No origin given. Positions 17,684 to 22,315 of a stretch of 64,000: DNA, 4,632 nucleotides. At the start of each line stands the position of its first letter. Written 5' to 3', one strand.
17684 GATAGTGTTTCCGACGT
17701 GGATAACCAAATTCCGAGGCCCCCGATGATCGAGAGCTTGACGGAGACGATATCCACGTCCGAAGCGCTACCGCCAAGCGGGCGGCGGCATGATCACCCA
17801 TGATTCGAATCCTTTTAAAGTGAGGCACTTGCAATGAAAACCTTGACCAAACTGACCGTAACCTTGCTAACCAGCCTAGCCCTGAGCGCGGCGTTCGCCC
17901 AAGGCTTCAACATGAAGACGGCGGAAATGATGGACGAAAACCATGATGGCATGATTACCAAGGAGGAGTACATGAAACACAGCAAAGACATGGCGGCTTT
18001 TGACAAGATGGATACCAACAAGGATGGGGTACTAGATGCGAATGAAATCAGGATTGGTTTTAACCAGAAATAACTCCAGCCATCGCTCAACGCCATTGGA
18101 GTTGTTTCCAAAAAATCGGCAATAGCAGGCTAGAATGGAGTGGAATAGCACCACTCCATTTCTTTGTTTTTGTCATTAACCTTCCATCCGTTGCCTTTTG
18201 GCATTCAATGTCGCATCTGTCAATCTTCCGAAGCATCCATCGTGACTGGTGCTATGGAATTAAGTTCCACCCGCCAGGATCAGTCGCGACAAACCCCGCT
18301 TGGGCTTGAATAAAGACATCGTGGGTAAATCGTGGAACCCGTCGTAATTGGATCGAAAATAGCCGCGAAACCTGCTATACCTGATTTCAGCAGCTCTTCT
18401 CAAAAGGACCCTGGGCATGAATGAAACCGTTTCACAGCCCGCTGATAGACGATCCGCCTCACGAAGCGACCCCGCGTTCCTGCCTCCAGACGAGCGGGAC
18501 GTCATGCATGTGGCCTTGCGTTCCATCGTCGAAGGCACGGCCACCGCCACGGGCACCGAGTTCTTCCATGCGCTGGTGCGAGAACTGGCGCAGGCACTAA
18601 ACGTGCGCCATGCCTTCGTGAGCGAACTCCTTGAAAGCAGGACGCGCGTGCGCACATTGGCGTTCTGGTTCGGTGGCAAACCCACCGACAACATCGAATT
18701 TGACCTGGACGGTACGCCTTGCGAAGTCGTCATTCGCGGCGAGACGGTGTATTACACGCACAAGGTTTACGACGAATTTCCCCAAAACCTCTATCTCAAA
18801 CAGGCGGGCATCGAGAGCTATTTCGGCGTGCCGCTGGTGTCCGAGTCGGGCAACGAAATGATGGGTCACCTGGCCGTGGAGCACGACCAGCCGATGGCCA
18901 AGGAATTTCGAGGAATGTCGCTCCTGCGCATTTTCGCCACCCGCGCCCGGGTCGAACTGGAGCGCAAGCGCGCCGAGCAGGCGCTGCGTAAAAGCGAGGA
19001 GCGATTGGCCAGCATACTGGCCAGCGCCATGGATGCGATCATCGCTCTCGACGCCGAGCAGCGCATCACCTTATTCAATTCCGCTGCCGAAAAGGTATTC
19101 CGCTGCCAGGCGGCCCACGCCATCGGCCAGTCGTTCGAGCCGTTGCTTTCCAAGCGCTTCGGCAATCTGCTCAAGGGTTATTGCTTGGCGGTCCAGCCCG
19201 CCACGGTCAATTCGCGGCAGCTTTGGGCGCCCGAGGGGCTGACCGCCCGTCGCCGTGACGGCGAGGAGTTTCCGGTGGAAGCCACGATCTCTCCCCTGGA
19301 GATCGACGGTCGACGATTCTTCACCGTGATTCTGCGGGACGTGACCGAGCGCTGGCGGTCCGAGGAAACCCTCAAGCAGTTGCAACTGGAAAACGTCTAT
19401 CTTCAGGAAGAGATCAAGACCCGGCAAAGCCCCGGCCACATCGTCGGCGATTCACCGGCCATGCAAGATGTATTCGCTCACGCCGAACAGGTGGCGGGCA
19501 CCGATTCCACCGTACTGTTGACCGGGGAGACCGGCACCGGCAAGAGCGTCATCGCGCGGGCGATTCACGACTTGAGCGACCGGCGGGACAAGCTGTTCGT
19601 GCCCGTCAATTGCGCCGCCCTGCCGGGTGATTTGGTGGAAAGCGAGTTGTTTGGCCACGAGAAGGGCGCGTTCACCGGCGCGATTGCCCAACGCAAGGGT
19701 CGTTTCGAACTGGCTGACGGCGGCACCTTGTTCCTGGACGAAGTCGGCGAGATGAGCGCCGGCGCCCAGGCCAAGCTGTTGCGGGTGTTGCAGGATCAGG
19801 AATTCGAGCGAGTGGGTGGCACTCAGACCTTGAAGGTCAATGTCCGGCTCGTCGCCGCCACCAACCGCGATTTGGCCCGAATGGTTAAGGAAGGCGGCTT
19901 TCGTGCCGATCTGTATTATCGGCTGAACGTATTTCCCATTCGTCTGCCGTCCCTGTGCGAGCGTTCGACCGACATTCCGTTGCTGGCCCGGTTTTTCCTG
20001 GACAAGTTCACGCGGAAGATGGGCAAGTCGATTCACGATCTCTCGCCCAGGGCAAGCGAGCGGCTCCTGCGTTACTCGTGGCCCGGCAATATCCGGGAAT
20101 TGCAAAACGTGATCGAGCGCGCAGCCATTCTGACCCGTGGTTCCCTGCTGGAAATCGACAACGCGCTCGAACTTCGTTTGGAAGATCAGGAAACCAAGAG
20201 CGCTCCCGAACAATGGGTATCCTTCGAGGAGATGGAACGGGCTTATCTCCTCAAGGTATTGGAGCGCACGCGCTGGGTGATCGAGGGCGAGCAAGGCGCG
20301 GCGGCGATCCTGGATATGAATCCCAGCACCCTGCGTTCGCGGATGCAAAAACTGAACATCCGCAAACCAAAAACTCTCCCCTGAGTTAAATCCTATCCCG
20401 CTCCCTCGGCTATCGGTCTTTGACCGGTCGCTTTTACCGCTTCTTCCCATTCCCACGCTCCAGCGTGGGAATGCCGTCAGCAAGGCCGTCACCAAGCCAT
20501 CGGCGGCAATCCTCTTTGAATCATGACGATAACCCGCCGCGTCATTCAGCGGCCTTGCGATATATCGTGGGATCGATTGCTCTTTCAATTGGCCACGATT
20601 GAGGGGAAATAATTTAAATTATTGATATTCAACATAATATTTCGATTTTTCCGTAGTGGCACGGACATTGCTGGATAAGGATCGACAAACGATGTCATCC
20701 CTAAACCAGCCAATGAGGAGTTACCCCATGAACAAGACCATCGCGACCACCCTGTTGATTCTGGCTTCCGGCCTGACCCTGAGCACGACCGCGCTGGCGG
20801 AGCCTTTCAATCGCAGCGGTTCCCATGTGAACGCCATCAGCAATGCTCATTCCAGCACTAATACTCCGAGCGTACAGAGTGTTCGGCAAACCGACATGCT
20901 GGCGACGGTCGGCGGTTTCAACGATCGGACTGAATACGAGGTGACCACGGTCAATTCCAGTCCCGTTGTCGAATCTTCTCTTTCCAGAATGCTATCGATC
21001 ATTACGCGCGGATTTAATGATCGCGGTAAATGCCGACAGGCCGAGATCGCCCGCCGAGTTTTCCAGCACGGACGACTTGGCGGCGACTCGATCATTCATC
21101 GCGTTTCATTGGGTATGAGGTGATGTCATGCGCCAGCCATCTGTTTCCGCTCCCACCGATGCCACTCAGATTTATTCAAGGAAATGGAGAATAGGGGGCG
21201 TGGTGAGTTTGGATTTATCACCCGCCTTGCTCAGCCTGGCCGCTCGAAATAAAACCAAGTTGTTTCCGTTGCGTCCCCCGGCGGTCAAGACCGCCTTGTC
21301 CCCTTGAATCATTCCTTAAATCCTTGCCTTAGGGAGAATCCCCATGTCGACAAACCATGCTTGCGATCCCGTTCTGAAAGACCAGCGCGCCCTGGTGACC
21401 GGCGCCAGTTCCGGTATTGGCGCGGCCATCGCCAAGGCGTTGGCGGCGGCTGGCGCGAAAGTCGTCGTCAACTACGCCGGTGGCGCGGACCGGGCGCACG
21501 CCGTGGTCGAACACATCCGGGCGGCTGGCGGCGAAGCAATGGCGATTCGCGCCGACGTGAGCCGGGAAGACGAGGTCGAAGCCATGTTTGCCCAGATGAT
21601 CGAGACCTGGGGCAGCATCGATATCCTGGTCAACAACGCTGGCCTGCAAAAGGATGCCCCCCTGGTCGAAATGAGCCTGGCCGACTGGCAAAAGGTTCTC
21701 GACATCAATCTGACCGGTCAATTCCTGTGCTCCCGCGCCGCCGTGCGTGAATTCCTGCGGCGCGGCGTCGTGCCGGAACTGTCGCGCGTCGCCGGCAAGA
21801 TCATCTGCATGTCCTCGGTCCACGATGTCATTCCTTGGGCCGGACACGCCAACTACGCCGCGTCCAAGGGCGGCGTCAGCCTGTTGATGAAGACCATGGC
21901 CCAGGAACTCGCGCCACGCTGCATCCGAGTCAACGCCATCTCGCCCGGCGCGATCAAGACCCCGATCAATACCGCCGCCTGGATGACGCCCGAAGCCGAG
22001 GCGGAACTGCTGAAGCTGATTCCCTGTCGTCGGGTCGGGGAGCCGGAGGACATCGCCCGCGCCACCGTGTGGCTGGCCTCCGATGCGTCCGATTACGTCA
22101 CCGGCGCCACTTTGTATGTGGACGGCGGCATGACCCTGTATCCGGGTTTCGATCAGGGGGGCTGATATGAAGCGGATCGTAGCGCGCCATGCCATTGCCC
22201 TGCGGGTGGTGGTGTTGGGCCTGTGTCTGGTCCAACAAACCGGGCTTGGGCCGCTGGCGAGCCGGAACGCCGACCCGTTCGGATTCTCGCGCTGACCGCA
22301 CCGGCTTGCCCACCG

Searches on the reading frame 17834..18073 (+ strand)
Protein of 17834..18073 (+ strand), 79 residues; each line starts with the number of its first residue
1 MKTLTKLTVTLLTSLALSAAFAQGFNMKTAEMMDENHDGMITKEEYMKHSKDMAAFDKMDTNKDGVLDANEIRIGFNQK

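Call 3: search_protein_families(library=pfam, proteins=[window:17834-18073:+], max_evalue=0.01)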
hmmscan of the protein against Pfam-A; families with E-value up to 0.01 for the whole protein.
window:17834-18073:+ (79 aa): 6 families
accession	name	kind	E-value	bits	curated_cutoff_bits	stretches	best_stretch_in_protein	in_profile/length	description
PF13202.12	EF-hand_5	-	1.7e-11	43.5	25.9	2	54-73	3-22/25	EF hand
PF00036.39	EF-hand_1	-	3e-09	36.2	25.4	2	54-76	4-26/29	EF hand domain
PF13405.12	EF-hand_6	-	6.4e-09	35.2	25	1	54-76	4-26/30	EF-hand domain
PF13499.12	EF-hand_7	-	1.5e-07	32.1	30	0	53-73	5-25/67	EF-hand domain pair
PF23657.1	DUF7151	-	0.0033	17.8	27.2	0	59-73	26-40/46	Domain of unknown function (DUF7151)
PF05901.16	Excalibur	-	0.0091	16.8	22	0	19-39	10-32/36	Excalibur calcium-binding domain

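Call 4: search_protein_families(library=ncbifam, proteins=[window:17834-18073:+], max_evalue=0.01)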
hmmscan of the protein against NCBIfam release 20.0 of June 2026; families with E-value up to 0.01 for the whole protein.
window:17834-18073:+ (79 aa): 3 families
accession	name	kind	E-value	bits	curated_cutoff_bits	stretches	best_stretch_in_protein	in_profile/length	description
NF053806.1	lanmdlnLanM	equivalog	5.8e-08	32.9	135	1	5-73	6-71/132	lanmodulin LanM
NF008965.0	PRK12309.1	equivalog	1.1e-06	28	550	1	2-77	313-384/392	transaldolase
NF041410.1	XopAW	subfamily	0.0032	17.3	120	0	33-73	112-159/235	XopAW family type III secretion system calcium-binding effector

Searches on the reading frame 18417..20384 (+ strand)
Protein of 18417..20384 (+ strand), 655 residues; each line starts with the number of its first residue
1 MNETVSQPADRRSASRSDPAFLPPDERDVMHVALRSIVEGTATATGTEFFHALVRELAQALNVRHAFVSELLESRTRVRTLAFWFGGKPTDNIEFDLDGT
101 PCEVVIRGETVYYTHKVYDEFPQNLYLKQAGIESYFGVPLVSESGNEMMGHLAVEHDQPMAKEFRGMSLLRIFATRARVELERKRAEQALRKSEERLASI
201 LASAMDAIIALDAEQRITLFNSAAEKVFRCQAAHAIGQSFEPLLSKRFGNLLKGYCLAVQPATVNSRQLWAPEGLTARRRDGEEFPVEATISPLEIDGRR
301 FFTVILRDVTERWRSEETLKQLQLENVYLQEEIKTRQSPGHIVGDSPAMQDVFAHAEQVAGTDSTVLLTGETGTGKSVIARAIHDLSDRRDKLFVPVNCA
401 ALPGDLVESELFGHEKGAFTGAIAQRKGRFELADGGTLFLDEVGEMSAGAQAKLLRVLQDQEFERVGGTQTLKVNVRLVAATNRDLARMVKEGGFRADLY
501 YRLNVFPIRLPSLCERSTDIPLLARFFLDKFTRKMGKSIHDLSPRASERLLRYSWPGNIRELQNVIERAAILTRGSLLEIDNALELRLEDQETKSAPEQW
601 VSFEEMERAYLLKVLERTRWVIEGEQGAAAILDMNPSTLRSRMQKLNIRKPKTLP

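Call 31: search_protein_families(library=pfam, proteins=[window:18417-20384:+], max_evalue=0.001)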
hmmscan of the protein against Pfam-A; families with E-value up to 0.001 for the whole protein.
window:18417-20384:+ (655 aa): 17 families
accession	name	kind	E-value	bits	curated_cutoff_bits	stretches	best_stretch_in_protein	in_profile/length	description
PF00158.32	Sigma54_activat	-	2e-73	246.1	20.2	1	342-508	1-167/168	Sigma-54 interaction domain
PF25601.1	AAA_lid_14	-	3.6e-24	84.8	27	1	515-595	2-81/87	AAA+ ATPase lid domain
PF14532.12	Sigma54_activ_2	-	1.4e-22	80.8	25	1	343-513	1-138/138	Sigma-54 interaction domain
PF08448.16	PAS_4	-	1.2e-10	42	23.1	1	202-312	2-108/110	PAS fold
PF07728.20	AAA_5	-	1.6e-09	38.3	22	1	366-484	2-123/139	AAA domain (dynein-related subfamily)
PF00989.32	PAS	-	3.1e-08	34.1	22.6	1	195-309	1-113/113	PAS fold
PF01590.32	GAF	-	4.3e-08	34.2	22.4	1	48-177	4-129/133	GAF domain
PF13426.13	PAS_9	-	1.8e-07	31.8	27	1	207-311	3-103/103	PAS domain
PF02954.25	HTH_8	-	3.4e-07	30.3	22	1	603-646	2-42/42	Bacterial regulatory protein, Fis family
PF01078.27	Mg_chelatase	-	1.7e-06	28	20.3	0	421-484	93-158/207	Magnesium chelatase, subunit ChlI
PF00004.35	AAA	-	2.4e-06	28.5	21.2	1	366-484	1-110/131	ATPase family associated with various cellular activities (AAA)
PF13185.12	GAF_2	-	3.6e-06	27.7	28.6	1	47-160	5-114/136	GAF domain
PF13191.12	AAA_16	-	3.8e-05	24.7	32.6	1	354-406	14-64/167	AAA ATPase domain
PF00493.29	MCM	-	7.9e-05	22.3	23.3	1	360-488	54-177/224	MCM P-loop domain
PF13401.12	AAA_22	-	0.00012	22.8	27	0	362-402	4-44/130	AAA domain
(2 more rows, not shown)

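Call 53: search_protein_families(library=ncbifam, proteins=[window:18417-20384:+], max_evalue=0.001)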
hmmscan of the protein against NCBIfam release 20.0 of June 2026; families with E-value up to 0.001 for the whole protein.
window:18417-20384:+ (655 aa): 42 families (the best 25 are shown)
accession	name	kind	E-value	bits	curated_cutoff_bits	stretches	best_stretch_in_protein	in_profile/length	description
TIGR01817.1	nifA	equivalog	3.9e-123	412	528.85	1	315-579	171-434/534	nif-specific transcriptional activator NifA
NF011958.0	PRK15429.1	equivalog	1.9e-114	383.7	830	1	321-650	359-688/692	formate hydrogenlyase transcriptional activator FlhA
NF041552.1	TF_PrdR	equivalog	4.4e-106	355.5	795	1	188-645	127-575/577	sigma-54 dependent transcriptional regulator PrdR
NF003451.0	PRK05022.1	equivalog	8.8e-106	354.6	476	1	320-594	169-442/512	nitric oxide reductase transcriptional regulator NorR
NF038308.1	RNA_repair_RtcR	equivalog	2.5e-102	343.4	650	1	330-621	170-489/530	RNA repair transcriptional activator RtcR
NF008469.0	PRK11361.1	equivalog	2.5e-100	336.4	714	1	319-590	122-392/461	acetoacetate metabolism transcriptional regulator AtoC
TIGR01818.1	ntrC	equivalog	2.8e-99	333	558.6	1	332-616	126-412/463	nitrogen regulation protein NR(I)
TIGR02915.1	PEP_resp_reg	equivalog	5.9e-96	322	502.6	1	318-648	118-444/445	PEP-CTERM-box response regulator transcription factor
NF050807.1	TransRegFlbDCaul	equivalog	4.3e-93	312.6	750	1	341-585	119-363/454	sigma-54-dependent transcriptional regulator FlbD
NF041906.1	V4R_TF_MobR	exception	4.5e-92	309.3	999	1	338-618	230-519/544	phenol degradation transcriptional regulator MobR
NF007689.0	PRK10365.1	equivalog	7.5e-88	295.2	760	1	340-618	139-417/441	sigma-54-dependent response regulator transcription factor ZraR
TIGR02974.1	phageshock_pspF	equivalog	4.2e-85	285.9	443.55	1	342-573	1-233/336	phage shock protein operon transcriptional activator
NF041946.1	LuxO_transreg_Vib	equivalog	1.4e-82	278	800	1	330-591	124-383/463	quorum-sensing sigma-54 dependent transcriptional regulator LuxO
NF011695.0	PRK15115.1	equivalog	2e-81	274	763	1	341-619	136-412/445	two-component system response regulator GlrR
NF008176.1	PRK10923.1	equivalog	1.1e-79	268.2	620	1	333-601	131-403/469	nitrogen regulation protein NR(I)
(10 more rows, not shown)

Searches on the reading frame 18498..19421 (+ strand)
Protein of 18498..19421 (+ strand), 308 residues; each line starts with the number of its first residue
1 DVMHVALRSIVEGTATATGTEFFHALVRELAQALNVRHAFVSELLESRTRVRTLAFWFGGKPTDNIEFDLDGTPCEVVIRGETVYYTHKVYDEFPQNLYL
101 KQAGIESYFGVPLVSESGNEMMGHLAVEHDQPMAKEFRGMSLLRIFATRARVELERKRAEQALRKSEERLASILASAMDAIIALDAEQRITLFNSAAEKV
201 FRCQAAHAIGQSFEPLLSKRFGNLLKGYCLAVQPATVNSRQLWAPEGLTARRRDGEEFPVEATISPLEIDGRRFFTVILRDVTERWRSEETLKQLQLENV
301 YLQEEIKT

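Call 96: find_related_loci(query=A7, collection=metagenome_contigs, flank=9000)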
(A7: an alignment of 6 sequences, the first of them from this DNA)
Query A7 (308 aa) in metagenome_contigs; peptide patterns used: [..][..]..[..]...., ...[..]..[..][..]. (x = any residue, [..] = any of these).
600 stretches matched a pattern (row limit reached: there are more); 522 encode a relative of the query (tblastn E <= 1e-3); the best 80 are kept; 80 distinct loci.
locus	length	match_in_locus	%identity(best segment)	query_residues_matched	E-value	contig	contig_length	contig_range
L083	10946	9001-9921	88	1-307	0e+0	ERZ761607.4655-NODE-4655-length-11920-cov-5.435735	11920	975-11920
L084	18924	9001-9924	87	1-308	0e+0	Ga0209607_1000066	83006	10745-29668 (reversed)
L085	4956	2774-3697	86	1-308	0e+0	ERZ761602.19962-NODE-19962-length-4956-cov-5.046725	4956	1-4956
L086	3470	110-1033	85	1-308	0e+0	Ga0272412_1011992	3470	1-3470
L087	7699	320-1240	85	1-307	9e-177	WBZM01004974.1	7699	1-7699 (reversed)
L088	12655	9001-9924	83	1-308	2e-174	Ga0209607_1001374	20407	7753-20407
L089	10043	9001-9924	84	1-308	8e-175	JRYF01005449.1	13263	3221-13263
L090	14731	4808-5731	84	1-308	5e-174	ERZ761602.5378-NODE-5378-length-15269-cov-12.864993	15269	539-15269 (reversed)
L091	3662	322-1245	83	1-308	0e+0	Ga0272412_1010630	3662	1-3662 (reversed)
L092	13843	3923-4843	83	1-308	6e-173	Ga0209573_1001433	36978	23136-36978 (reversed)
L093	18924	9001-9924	81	1-308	2e-171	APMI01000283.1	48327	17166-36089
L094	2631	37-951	77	3-308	2e-169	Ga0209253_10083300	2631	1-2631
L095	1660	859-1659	82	1-267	4e-161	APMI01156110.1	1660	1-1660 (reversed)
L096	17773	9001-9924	83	1-308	9e-174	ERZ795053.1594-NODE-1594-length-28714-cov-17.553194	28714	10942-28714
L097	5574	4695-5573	64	1-293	7e-121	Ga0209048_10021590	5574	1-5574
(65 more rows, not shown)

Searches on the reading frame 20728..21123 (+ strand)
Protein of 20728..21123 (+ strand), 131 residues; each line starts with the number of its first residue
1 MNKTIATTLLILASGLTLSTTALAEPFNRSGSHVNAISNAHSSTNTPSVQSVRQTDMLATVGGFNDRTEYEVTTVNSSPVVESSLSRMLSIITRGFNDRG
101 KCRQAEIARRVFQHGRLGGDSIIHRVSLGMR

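Call 31: search_protein_families(library=pfam, proteins=[window:20728-21123:+], max_evalue=0.001)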
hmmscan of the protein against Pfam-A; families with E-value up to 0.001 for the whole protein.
window:20728-21123:+ (131 aa): 0 families

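Call 53: search_protein_families(library=ncbifam, proteins=[window:20728-21123:+], max_evalue=0.001)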
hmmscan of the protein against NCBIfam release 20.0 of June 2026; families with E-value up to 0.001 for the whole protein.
window:20728-21123:+ (131 aa): 0 families

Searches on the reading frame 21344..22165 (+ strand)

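Call 31: search_protein_families(library=pfam, proteins=[window:21344-22165:+], max_evalue=0.001)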
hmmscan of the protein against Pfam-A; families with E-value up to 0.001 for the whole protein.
window:21344-22165:+ (273 aa): 5 families
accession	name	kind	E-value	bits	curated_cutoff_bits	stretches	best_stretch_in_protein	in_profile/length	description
PF13561.12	adh_short_C2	-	2.5e-71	240.5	27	1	20-264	1-236/236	Enoyl-(Acyl carrier protein) reductase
PF00106.31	adh_short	-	1.4e-58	198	26.6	1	15-212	2-190/195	short chain dehydrogenase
PF08659.16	KR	-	3.7e-16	60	22.6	1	17-177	4-155/180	KR domain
PF23441.1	SDR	-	3.9e-07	30.2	27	1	14-265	8-257/258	SDR-like rossmann domain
PF01370.27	Epimerase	-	0.0003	20.7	20.9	1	16-102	1-74/240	NAD dependent epimerase/dehydratase family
